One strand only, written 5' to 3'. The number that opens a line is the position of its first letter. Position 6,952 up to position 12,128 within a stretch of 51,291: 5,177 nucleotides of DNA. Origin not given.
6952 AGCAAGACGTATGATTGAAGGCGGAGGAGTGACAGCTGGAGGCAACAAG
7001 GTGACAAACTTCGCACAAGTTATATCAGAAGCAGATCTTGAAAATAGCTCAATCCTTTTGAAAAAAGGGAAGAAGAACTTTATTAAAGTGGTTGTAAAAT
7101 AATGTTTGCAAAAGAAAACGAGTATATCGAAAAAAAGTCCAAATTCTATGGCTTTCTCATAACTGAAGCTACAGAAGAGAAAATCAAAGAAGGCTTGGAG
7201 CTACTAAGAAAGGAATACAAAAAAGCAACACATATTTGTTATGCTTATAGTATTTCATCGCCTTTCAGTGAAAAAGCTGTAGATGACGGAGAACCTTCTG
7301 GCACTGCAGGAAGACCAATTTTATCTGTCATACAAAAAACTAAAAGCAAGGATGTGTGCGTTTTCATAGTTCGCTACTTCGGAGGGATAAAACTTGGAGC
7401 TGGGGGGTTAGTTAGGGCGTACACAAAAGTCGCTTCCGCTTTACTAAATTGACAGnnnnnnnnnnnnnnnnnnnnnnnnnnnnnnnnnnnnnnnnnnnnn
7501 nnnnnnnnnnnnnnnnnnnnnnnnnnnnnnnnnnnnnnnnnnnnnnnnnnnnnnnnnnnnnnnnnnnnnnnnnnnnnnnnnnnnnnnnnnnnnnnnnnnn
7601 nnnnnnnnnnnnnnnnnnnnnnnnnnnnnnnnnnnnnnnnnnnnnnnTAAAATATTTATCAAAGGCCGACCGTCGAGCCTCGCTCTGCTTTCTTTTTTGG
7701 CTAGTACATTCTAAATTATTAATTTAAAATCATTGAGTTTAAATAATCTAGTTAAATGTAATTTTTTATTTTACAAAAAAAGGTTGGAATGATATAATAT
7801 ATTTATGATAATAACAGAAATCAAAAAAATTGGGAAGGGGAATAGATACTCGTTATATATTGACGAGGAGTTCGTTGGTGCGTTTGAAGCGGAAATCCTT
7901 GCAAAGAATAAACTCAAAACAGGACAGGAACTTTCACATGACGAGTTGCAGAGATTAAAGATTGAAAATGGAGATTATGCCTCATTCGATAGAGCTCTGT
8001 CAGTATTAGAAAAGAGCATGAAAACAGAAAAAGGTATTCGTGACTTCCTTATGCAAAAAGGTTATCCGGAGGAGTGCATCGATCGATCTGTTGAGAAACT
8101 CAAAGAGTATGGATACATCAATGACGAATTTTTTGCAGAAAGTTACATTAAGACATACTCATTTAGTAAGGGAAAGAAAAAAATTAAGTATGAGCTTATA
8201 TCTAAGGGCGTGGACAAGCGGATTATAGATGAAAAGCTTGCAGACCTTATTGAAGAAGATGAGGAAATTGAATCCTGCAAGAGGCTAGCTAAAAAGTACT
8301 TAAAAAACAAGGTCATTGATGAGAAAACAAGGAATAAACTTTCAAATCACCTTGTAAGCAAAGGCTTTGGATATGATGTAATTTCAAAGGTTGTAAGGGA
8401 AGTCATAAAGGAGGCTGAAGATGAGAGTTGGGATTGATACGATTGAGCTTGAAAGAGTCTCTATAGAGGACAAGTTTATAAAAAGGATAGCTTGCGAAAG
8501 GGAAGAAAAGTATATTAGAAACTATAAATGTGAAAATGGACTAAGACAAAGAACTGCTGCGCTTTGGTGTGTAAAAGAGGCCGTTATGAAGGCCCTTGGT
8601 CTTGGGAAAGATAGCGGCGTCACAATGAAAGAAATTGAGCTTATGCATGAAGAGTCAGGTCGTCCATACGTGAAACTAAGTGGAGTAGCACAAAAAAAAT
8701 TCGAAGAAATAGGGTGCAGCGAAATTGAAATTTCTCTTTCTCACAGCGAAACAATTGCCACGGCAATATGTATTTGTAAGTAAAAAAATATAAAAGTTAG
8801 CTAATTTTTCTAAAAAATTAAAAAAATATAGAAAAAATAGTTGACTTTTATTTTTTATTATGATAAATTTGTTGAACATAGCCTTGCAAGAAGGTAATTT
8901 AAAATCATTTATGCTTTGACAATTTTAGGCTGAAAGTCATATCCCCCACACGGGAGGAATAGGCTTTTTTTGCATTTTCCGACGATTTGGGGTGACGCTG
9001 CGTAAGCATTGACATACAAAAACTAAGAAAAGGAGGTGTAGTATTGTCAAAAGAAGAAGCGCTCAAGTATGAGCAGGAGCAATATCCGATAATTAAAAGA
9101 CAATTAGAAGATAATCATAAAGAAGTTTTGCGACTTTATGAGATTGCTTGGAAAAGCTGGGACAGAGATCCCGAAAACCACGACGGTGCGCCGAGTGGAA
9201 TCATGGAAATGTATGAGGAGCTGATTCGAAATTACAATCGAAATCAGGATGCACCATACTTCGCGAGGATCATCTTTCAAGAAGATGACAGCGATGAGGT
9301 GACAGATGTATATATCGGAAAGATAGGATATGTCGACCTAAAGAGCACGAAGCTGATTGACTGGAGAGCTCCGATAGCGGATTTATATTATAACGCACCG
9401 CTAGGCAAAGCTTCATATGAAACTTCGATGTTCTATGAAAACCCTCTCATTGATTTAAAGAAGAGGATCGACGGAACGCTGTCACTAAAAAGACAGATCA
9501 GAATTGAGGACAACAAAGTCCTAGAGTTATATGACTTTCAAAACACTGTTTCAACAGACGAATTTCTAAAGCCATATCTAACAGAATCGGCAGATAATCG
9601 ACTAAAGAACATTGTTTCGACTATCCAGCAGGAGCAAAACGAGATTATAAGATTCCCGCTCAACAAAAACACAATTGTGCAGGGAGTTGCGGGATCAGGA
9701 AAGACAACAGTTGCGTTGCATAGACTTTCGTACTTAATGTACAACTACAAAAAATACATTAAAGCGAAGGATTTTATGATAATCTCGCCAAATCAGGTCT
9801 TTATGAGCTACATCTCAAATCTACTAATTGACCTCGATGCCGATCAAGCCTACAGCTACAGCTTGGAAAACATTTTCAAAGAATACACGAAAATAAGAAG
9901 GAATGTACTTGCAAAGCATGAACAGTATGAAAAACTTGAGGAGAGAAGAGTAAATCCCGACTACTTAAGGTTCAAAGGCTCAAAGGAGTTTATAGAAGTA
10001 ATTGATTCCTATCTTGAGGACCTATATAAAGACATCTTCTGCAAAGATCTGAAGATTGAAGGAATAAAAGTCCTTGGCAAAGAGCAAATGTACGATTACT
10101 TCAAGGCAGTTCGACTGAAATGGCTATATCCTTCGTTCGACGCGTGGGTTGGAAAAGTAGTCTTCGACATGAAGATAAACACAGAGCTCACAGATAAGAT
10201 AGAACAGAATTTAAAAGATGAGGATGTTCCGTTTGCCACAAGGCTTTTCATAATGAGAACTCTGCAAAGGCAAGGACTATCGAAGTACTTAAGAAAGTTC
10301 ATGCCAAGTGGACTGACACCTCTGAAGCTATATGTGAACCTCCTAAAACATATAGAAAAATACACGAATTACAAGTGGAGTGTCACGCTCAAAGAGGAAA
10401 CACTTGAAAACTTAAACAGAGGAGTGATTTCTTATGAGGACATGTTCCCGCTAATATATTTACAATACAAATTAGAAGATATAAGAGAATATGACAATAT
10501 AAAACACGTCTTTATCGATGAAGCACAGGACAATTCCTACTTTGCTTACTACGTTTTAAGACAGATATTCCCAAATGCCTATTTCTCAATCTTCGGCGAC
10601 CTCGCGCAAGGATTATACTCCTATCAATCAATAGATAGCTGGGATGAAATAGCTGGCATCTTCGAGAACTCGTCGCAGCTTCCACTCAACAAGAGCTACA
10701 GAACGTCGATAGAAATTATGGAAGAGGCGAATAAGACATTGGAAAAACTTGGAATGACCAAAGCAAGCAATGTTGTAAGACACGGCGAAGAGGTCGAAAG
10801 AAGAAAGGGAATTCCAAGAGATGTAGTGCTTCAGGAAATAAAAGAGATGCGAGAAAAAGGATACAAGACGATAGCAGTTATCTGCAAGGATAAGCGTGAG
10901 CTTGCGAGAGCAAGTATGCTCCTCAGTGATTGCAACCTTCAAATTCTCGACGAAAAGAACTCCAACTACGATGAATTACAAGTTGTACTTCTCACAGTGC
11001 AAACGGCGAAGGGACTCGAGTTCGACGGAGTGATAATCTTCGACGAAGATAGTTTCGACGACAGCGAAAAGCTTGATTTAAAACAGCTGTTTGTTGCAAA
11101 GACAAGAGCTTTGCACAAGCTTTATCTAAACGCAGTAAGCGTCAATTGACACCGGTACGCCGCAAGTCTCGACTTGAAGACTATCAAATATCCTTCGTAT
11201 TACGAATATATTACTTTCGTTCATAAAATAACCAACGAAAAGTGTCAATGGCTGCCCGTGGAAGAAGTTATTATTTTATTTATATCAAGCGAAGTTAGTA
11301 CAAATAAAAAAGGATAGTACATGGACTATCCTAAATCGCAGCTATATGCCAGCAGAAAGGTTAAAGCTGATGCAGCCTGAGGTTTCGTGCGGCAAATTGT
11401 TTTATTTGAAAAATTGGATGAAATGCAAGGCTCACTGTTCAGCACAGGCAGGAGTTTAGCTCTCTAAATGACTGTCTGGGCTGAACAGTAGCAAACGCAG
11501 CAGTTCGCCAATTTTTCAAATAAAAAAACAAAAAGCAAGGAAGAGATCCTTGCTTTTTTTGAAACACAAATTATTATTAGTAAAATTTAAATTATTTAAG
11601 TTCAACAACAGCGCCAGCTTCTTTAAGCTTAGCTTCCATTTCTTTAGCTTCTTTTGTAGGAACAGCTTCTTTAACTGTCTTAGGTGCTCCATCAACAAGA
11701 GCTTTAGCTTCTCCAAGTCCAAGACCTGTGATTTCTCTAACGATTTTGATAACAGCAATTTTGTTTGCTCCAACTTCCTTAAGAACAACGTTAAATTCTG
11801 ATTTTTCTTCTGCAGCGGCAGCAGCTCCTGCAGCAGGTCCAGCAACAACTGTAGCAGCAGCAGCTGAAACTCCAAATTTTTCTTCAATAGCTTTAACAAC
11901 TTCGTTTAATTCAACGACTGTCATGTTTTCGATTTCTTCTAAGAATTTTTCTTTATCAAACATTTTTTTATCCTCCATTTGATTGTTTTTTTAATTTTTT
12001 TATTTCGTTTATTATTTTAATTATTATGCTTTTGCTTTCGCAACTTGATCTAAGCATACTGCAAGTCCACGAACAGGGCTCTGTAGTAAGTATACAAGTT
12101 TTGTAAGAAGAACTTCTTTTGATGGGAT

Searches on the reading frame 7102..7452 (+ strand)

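Call 10: search_protein_families(library=pfam, proteins=[window:7102-7452:+])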
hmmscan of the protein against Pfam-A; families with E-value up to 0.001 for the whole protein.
window:7102-7452:+ (116 aa): 1 family
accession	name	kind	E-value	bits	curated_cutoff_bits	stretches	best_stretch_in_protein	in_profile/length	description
PF01205.25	UPF0029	-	2.9e-35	120.9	27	1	11-114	1-106/107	Uncharacterized protein family UPF0029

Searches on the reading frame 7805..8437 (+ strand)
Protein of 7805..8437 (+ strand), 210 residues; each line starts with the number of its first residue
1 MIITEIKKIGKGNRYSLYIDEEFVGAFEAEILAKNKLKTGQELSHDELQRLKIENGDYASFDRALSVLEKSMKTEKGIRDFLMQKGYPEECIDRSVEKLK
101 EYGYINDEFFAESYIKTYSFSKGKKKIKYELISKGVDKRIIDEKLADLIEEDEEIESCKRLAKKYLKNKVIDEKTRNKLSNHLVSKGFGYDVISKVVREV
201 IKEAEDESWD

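Call 10: search_protein_families(library=pfam, proteins=[window:7805-8437:+])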
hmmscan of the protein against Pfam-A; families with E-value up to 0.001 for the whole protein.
window:7805-8437:+ (210 aa): 3 families
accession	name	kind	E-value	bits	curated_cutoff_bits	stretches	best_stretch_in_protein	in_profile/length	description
PF21982.2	RecX_HTH1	-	3.4e-13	49.8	26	1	61-99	2-40/40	RecX, first three-helix domain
PF21981.2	RecX_HTH3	-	5.4e-13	49.3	26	1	152-197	1-48/48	RecX, third three-helix domain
PF02631.22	RecX_HTH2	-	6.2e-12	46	26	1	106-145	1-42/42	RecX, second three-helix domain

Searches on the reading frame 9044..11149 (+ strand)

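Call 10: search_protein_families(library=pfam, proteins=[window:9044-11149:+])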
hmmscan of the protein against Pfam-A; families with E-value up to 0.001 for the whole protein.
window:9044-11149:+ (701 aa): 5 families
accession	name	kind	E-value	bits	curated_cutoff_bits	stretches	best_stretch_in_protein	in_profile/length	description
PF00580.27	UvrD-helicase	-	1.2e-10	42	23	1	405-528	135-256/271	UvrD/REP helicase N-terminal domain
PF13538.12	UvrD_C_2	-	1.4e-10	41.3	27.4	1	647-695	2-51/52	UvrD-like helicase C-terminal domain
PF01443.25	Viral_helicase1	-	5.7e-09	36.6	21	1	626-694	155-225/228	Viral superfamily 1 RNA helicase core domain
PF13245.12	AAA_19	-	2.8e-06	28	25.1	0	200-251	3-51/134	AAA domain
PF13361.12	UvrD_C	-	4.2e-05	23.6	25.6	1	407-696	188-346/350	UvrD-like helicase C-terminal domain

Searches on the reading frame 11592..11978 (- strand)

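Call 10: search_protein_families(library=pfam, proteins=[window:11592-11978:-])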
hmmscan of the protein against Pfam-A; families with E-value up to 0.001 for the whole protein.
window:11592-11978:- (128 aa): 2 families
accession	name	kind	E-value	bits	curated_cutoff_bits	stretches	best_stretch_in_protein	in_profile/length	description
PF00542.24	Ribosomal_L12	-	1.8e-27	95.9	25.9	1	62-128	1-67/67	Ribosomal protein L7/L12 C-terminal domain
PF16320.10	Ribosomal_L12_N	-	3.1e-17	62.4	25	1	9-55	2-46/48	Ribosomal protein L7/L12 dimerisation domain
